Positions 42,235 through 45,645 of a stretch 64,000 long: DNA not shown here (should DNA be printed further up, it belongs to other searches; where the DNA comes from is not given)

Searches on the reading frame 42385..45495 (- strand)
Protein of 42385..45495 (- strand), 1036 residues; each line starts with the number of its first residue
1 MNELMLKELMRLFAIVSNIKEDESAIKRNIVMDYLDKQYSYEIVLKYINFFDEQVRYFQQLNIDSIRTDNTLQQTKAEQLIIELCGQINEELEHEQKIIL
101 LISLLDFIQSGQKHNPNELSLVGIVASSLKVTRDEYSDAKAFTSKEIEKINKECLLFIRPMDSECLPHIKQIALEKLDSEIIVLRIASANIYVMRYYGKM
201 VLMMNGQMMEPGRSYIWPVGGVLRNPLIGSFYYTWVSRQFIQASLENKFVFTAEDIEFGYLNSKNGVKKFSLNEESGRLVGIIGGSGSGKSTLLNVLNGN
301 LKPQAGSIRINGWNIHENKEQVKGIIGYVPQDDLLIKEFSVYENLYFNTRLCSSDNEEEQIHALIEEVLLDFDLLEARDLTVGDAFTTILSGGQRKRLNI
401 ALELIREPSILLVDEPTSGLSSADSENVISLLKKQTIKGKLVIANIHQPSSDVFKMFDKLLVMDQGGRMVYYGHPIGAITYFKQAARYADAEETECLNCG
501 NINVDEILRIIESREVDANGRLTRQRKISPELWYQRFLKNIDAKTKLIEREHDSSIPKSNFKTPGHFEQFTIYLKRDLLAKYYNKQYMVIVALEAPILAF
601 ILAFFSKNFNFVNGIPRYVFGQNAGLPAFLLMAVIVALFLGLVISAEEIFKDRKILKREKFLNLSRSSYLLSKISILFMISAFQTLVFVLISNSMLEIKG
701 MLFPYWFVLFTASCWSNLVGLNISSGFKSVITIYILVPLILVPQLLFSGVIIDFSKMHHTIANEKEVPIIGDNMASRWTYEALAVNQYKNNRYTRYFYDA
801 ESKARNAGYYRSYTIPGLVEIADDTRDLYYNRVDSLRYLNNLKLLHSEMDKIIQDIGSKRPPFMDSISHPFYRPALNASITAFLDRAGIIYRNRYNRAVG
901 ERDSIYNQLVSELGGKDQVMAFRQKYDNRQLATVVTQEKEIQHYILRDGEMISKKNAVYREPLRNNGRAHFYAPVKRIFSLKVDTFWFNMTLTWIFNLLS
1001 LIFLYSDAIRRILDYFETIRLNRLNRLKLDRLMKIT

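Call 78: search_protein_families(library=pfam, proteins=[window:42385-45495:-], max_evalue=0.00001)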
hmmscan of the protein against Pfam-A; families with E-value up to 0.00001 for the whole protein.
window:42385-45495:- (1036 aa): 3 families
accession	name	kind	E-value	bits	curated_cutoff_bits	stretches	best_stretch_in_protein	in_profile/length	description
PF00005.33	ABC_tran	-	1.5e-31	110.2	25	1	268-418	2-137/137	ABC transporter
PF01061.29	ABC2_membrane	-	2.5e-18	66.8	26.9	1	568-758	1-187/211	ABC-2 type transporter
PF19055.6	ABC2_membrane_7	-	2.3e-07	30.5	22.7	0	447-483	1-37/410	ABC-2 type transporter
